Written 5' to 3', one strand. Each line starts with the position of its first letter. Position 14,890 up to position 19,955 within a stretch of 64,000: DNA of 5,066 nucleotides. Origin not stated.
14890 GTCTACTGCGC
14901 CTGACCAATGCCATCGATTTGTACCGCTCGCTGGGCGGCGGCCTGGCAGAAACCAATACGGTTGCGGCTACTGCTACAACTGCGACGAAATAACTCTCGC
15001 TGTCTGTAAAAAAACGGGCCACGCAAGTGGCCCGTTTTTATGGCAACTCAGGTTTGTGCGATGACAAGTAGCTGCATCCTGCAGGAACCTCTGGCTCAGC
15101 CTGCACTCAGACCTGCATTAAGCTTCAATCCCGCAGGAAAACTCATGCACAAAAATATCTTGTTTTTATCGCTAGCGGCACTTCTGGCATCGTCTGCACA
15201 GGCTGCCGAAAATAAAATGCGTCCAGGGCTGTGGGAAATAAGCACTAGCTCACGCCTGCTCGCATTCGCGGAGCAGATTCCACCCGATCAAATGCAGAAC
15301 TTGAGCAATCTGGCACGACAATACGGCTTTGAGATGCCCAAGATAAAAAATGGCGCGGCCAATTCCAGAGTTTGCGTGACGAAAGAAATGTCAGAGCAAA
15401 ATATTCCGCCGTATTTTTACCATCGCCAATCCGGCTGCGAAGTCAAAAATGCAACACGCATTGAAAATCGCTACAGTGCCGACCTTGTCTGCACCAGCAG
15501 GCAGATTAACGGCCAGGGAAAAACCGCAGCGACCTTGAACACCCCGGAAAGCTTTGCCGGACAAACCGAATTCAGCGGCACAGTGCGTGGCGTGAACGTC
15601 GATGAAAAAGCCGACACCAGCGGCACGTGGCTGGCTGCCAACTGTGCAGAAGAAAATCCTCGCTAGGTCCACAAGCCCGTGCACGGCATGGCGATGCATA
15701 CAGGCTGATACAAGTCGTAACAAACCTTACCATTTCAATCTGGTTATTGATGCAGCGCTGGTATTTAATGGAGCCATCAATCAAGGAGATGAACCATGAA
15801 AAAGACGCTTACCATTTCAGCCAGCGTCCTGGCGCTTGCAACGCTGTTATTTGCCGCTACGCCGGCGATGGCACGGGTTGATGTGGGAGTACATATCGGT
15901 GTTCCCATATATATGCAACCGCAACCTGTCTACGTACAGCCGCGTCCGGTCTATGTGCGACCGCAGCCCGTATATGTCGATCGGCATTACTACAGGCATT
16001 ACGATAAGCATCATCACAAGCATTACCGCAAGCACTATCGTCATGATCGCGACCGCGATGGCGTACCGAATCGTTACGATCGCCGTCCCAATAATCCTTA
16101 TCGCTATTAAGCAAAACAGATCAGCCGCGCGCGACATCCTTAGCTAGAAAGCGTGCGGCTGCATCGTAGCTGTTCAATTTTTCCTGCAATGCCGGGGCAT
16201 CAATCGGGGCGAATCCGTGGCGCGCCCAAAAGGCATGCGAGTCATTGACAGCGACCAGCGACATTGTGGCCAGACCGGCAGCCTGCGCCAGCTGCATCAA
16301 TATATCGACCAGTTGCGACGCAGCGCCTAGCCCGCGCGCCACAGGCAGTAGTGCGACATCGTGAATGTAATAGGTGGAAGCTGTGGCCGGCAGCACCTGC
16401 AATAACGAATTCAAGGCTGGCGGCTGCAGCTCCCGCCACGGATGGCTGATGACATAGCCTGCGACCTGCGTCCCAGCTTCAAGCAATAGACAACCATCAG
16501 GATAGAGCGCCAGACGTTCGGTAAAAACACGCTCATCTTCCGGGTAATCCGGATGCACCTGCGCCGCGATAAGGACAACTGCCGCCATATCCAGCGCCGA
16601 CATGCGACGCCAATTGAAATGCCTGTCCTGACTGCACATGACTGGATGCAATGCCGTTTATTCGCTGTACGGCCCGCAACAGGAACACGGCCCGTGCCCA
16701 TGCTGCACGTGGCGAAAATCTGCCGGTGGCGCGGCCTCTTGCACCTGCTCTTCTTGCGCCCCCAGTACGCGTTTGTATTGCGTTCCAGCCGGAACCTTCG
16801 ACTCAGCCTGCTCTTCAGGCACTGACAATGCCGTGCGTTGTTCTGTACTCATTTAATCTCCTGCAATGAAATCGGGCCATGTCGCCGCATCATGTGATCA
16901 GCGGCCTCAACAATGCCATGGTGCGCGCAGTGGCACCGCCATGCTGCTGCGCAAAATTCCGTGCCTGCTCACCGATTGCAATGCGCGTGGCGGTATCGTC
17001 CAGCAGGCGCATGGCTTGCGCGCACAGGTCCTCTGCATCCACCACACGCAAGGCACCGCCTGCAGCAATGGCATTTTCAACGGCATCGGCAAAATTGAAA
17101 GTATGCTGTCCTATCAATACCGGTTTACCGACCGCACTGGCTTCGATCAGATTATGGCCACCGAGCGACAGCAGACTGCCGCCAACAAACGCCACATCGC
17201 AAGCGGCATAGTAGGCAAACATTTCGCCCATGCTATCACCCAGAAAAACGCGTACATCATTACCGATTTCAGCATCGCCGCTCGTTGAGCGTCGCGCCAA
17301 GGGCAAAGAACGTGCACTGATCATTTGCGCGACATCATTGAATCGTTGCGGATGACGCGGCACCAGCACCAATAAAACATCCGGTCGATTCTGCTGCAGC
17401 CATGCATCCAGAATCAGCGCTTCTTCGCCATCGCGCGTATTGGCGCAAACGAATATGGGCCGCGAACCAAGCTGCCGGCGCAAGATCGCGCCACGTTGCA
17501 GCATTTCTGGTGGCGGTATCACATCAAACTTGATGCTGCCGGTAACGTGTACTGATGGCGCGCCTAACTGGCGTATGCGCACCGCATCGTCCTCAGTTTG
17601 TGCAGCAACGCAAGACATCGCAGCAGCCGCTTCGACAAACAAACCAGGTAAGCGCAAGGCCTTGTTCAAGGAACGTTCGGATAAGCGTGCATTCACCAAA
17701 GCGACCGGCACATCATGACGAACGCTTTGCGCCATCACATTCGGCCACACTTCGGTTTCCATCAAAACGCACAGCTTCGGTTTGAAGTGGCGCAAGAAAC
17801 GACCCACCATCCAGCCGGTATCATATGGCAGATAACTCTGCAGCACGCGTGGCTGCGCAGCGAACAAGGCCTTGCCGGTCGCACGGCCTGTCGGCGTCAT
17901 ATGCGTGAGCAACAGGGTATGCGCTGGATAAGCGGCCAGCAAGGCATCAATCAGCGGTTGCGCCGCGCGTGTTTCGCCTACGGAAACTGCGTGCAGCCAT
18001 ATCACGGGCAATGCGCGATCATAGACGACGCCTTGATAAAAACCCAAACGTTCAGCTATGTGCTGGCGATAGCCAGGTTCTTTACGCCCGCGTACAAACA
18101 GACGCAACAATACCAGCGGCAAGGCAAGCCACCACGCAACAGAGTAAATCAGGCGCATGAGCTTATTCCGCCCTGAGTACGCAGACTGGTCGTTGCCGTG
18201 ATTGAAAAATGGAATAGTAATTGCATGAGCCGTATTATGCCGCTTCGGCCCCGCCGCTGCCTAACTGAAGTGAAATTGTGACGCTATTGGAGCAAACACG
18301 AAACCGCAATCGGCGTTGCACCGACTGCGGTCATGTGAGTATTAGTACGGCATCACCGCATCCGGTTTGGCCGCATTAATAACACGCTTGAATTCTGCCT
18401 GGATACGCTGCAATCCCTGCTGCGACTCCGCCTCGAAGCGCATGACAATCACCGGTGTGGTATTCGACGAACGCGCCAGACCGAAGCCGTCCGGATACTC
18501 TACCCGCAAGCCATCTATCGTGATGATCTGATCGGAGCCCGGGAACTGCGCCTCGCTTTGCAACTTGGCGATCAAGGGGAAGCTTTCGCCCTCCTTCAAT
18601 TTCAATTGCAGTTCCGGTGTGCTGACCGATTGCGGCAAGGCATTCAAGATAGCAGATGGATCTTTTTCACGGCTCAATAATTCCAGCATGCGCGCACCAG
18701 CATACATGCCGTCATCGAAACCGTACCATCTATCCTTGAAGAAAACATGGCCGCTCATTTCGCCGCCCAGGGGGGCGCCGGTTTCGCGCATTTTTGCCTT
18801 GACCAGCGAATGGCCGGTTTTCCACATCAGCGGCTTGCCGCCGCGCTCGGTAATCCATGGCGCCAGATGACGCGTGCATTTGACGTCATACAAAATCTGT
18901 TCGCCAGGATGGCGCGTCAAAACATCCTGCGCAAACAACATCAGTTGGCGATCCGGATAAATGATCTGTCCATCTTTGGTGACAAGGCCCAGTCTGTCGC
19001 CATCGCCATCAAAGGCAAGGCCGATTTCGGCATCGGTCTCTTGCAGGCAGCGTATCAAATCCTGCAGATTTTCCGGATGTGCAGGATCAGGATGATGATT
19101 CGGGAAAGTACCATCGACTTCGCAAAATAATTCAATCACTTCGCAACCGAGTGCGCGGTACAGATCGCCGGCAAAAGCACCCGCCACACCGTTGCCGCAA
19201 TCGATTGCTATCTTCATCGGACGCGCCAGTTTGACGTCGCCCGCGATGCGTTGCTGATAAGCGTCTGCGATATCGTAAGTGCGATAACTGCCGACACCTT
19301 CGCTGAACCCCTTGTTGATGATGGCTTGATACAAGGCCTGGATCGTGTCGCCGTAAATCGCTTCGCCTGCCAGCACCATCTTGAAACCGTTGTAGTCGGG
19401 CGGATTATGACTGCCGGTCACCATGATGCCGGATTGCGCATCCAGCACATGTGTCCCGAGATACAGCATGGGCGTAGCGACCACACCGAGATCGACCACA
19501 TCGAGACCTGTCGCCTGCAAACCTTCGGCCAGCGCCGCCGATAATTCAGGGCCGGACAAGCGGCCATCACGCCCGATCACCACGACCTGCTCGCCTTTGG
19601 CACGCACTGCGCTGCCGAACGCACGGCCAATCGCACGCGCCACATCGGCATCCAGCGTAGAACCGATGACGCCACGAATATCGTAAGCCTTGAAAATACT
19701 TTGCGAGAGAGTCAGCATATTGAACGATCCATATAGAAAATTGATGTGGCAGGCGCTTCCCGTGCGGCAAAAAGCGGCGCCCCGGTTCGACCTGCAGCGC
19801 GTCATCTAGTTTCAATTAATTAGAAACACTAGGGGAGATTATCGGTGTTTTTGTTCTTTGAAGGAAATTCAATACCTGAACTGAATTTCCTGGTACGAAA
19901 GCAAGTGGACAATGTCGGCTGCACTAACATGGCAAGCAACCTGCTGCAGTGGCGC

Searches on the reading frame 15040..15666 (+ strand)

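Call 11: search_protein_families(library=pfam, proteins=[window:15040-15666:+])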
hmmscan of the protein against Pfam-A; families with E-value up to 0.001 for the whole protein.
window:15040-15666:+ (208 aa): 1 family
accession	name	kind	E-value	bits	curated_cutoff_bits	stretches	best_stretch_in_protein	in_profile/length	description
PF12276.13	DUF3617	-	6.3e-15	56.3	24.5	1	60-202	1-106/106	Protein of unknown function (DUF3617)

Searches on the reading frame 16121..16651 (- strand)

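Call 11: search_protein_families(library=pfam, proteins=[window:16121-16651:-])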
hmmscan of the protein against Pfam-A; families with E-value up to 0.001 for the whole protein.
window:16121-16651:- (176 aa): 2 families
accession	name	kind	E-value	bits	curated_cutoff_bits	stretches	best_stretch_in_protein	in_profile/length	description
PF00583.31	Acetyltransf_1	-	9e-12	45.7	20.7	1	34-147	17-116/116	Acetyltransferase (GNAT) family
PF13508.13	Acetyltransf_7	-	1.7e-05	25.5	27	1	83-148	28-83/84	Acetyltransferase (GNAT) domain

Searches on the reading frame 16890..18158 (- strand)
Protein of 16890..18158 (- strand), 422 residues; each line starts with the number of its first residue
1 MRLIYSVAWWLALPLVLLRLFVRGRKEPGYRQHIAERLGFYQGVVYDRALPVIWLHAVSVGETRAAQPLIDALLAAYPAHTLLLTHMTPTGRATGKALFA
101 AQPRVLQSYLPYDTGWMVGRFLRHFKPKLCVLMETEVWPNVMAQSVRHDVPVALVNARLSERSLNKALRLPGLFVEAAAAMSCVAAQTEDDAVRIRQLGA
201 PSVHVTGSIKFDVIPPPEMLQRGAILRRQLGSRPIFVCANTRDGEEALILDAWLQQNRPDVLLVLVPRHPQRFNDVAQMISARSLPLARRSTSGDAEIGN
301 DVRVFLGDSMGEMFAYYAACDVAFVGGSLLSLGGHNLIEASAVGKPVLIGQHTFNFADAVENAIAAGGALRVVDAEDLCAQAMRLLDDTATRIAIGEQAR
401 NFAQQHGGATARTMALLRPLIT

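Call 11: search_protein_families(library=pfam, proteins=[window:16890-18158:-])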
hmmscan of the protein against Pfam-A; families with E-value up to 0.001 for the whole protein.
window:16890-18158:- (422 aa): 2 families
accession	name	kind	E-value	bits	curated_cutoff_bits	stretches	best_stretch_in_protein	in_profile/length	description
PF04413.22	Glycos_transf_N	-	3e-63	213.1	23.9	1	33-213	2-179/179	3-Deoxy-D-manno-octulosonic-acid transferase (kdotransferase)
PF00534.26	Glycos_transf_1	-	7e-09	35.9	26.4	1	295-401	68-171/172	Glycosyl transferases group 1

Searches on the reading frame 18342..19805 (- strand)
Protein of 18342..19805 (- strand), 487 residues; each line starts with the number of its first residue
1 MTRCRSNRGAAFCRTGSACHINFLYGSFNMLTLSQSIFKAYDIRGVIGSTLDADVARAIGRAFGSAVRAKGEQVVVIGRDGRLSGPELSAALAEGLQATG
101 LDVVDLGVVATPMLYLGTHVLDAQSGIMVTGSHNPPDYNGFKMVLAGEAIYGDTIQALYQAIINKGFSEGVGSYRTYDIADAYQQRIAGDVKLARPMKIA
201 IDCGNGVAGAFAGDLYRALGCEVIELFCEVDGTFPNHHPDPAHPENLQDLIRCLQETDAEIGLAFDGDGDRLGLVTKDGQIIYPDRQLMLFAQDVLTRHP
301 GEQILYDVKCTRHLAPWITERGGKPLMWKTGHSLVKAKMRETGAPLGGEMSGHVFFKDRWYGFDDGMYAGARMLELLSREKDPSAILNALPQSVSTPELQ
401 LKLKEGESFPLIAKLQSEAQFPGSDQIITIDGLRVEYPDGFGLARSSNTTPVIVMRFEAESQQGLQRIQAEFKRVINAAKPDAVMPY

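Call 11: search_protein_families(library=pfam, proteins=[window:18342-19805:-])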
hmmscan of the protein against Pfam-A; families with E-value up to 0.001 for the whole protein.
window:18342-19805:- (487 aa): 4 families
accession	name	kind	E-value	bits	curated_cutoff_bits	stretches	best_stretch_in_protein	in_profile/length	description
PF02878.22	PGM_PMM_I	-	1.8e-37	128.5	22.5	1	37-165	3-134/138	Phosphoglucomutase/phosphomannomutase, alpha/beta/alpha domain I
PF02879.22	PGM_PMM_II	-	8.7e-27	94.1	29.3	1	182-279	2-103/103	Phosphoglucomutase/phosphomannomutase, alpha/beta/alpha domain II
PF02880.22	PGM_PMM_III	-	7.3e-24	84.5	20.7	1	284-392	2-113/115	Phosphoglucomutase/phosphomannomutase, alpha/beta/alpha domain III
PF00408.26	PGM_PMM_IV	-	7.6e-10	39.2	23.1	1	400-473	3-66/68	Phosphoglucomutase/phosphomannomutase, C-terminal domain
